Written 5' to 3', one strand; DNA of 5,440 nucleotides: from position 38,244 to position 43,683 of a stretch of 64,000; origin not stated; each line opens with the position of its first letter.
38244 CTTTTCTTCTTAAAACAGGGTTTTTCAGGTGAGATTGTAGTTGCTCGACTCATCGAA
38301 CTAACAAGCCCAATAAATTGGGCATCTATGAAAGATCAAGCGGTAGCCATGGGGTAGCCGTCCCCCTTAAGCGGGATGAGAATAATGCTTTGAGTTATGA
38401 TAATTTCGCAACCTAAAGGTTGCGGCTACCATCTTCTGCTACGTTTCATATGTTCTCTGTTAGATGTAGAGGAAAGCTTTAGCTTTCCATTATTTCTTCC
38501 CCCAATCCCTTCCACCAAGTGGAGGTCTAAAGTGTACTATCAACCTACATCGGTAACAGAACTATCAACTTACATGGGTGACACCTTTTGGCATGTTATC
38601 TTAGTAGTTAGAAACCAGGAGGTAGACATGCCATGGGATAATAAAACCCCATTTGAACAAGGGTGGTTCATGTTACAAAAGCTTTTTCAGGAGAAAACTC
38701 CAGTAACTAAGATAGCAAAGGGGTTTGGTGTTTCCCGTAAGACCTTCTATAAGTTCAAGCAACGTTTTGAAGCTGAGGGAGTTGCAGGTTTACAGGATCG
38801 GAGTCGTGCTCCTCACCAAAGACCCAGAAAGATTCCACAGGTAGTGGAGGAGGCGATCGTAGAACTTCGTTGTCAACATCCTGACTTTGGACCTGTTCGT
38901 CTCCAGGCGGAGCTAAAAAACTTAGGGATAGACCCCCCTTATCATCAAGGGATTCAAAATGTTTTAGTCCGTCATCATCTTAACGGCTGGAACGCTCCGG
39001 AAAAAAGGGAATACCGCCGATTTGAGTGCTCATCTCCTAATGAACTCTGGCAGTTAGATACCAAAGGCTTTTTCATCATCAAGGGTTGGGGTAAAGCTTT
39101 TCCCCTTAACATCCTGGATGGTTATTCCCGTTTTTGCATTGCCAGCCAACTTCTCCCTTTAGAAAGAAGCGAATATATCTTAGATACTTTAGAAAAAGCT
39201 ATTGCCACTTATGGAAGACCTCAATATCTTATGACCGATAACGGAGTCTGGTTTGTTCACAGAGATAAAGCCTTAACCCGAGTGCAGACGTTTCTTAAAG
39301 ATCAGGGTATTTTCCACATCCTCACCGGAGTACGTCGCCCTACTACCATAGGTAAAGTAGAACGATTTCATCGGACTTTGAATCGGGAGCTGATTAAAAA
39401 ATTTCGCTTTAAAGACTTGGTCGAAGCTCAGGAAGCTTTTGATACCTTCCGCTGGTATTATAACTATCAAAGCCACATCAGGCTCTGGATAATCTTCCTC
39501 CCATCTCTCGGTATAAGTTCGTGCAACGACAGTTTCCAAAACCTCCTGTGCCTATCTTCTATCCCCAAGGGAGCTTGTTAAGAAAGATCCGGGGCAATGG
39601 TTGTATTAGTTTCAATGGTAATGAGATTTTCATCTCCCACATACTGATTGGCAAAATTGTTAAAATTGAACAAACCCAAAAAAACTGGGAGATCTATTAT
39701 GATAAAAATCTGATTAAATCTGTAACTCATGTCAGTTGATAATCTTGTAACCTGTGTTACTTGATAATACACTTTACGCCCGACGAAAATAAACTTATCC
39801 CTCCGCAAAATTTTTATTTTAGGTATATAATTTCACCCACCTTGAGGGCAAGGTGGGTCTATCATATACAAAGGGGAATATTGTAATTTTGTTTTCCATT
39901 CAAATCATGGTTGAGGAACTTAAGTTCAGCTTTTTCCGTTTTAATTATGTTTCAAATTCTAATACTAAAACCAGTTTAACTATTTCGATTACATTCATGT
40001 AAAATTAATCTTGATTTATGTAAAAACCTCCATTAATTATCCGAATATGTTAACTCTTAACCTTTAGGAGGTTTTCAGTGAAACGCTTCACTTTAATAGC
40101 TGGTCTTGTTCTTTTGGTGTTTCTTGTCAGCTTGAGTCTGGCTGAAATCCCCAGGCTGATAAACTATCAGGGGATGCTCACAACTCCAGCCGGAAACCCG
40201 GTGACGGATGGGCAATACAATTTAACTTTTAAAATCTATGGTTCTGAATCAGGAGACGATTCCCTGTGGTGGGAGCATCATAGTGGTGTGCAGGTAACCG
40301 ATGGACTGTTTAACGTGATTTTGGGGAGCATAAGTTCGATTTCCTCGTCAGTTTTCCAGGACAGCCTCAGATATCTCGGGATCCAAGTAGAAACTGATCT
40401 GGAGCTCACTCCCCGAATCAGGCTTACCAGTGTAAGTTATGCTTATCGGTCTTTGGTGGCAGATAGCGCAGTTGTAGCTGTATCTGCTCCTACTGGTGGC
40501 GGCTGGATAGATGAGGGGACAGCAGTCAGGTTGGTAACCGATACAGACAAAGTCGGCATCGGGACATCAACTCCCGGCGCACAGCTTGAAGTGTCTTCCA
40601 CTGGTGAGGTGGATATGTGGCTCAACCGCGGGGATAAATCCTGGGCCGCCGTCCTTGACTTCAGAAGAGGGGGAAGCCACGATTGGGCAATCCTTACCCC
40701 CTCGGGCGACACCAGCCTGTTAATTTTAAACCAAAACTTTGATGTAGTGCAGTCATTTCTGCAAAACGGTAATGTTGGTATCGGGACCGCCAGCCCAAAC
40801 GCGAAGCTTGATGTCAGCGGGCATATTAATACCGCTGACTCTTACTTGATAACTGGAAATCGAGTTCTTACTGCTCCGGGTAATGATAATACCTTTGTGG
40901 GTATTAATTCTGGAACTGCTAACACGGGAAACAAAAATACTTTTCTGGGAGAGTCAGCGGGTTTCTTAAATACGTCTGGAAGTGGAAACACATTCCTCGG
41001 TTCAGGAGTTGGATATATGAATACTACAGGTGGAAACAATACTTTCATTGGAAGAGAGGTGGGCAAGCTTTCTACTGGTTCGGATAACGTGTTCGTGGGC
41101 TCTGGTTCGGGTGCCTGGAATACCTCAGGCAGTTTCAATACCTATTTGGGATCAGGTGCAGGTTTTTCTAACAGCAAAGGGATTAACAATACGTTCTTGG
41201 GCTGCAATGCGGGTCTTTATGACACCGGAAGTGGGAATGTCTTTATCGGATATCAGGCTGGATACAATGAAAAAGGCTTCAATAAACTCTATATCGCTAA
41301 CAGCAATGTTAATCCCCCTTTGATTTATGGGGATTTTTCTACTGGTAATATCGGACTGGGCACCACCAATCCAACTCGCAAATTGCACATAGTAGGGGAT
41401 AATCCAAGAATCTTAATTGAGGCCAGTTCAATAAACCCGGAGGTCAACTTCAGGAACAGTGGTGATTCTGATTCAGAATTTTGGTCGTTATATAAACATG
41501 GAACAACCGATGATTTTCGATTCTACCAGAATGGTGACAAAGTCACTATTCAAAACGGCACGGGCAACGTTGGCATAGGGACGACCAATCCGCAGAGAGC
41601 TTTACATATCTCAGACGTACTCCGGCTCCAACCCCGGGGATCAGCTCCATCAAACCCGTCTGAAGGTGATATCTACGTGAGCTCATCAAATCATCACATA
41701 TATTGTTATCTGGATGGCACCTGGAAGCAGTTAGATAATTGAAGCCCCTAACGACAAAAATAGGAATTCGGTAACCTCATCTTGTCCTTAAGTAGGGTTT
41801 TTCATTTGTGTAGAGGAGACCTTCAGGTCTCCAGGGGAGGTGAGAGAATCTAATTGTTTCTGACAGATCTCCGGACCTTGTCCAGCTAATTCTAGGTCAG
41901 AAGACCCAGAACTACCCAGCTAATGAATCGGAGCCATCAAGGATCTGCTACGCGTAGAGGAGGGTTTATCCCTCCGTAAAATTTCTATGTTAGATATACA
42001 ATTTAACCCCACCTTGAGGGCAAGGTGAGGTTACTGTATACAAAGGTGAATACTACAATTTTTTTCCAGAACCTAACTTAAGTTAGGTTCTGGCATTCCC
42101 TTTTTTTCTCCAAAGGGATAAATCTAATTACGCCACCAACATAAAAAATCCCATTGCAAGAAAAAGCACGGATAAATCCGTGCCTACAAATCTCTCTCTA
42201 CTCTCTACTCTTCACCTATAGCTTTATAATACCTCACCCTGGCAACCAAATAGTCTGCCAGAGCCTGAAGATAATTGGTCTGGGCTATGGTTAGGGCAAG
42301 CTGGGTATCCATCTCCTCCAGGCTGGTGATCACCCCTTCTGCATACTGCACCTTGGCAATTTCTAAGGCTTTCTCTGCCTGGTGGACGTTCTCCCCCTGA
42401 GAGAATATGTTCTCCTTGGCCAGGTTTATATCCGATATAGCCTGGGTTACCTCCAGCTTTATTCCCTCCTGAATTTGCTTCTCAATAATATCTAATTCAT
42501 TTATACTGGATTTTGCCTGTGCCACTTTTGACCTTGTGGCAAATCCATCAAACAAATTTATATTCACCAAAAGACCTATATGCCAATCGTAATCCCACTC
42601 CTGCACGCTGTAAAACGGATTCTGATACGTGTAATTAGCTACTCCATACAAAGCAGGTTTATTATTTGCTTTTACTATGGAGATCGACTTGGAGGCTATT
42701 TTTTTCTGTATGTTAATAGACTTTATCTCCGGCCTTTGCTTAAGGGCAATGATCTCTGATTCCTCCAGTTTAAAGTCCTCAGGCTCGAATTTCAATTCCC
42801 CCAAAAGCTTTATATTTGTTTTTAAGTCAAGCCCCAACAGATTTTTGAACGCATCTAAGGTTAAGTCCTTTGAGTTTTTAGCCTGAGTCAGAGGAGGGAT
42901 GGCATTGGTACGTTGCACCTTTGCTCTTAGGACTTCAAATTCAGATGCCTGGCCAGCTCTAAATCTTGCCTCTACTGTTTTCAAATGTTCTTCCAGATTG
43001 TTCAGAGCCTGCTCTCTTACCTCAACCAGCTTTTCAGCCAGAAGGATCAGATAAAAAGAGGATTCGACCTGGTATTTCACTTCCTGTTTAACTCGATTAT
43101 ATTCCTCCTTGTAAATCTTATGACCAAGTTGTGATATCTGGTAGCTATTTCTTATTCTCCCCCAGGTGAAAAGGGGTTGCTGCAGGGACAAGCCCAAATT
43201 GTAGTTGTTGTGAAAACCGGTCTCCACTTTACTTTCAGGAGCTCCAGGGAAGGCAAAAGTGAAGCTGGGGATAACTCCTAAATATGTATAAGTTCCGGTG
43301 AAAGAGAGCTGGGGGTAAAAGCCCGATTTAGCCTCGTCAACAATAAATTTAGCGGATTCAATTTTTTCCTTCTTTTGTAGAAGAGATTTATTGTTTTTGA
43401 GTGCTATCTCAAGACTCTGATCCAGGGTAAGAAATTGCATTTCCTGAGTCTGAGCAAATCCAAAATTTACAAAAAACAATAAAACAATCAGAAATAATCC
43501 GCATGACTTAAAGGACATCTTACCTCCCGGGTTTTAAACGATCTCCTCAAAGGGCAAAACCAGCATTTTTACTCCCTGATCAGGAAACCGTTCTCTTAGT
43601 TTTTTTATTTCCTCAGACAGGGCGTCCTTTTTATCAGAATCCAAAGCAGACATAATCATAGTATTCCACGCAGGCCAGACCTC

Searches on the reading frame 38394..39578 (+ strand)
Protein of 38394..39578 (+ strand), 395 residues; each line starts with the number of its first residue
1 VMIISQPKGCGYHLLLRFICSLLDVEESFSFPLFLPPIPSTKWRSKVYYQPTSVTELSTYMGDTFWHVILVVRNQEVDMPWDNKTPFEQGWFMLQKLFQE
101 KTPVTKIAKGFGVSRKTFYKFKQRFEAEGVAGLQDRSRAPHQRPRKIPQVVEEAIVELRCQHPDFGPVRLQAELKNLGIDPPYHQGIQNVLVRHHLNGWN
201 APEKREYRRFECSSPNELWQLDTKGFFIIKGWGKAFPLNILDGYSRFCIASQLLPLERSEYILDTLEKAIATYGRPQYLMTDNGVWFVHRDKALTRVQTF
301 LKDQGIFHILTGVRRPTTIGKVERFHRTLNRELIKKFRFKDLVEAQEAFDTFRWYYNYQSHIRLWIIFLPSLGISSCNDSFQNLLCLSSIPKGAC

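Call 79: search_protein_families(library=pfam, proteins=[window:38394-39578:+], max_evalue=0.001)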
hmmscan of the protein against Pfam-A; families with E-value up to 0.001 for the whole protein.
window:38394-39578:+ (395 aa): 9 families
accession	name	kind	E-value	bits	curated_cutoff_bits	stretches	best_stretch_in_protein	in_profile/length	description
PF13565.12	HTH_32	-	1.4e-14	54.9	33.7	1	117-180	1-63/73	Homeodomain-like domain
PF00665.32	rve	-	2.8e-14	53.6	32.6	1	214-316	3-102/102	Integrase core domain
PF13518.12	HTH_28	-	1.9e-09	37.9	25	1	99-141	10-52/52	Helix-turn-helix domain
PF13551.12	HTH_29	-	4.4e-09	36.7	28.1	1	100-147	10-58/64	Winged helix-turn helix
PF13683.12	rve_3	-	1.7e-08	34.5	26.5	1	305-359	2-56/67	Integrase core domain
PF13011.12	LZ_Tnp_IS481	-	2.4e-07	31.4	22.2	1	95-152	19-77/85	leucine-zipper of insertion element IS481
PF13384.12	HTH_23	-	1.4e-06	28.4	24.6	1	96-133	12-49/50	Homeodomain-like domain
PF24764.1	rva_4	-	2.8e-06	27.6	26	1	210-371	2-151/194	Integrase core domain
PF02796.21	HTH_7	-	7.7e-06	26.4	23.8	1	96-121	16-41/45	Helix-turn-helix domain of resolvase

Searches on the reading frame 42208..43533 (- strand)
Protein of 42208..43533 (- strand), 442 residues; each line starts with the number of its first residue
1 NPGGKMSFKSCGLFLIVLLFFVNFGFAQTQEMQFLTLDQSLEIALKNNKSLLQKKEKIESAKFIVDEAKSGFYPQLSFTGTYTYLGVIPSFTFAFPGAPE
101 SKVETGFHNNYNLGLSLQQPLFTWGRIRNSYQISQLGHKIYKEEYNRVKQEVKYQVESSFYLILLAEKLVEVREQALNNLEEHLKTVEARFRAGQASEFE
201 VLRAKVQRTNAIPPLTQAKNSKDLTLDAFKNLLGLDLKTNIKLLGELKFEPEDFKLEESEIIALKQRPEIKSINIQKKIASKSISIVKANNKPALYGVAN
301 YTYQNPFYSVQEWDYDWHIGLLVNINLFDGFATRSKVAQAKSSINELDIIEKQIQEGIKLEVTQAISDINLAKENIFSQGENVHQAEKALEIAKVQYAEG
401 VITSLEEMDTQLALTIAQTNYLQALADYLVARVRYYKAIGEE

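Call 79: search_protein_families(library=pfam, proteins=[window:42208-43533:-], max_evalue=0.001)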
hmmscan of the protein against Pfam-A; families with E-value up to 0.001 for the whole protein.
window:42208-43533:- (442 aa): 1 family
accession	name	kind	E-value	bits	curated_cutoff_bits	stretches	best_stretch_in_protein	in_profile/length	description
PF02321.23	OEP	-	2e-62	210.8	22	2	37-226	1-179/187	Outer membrane efflux protein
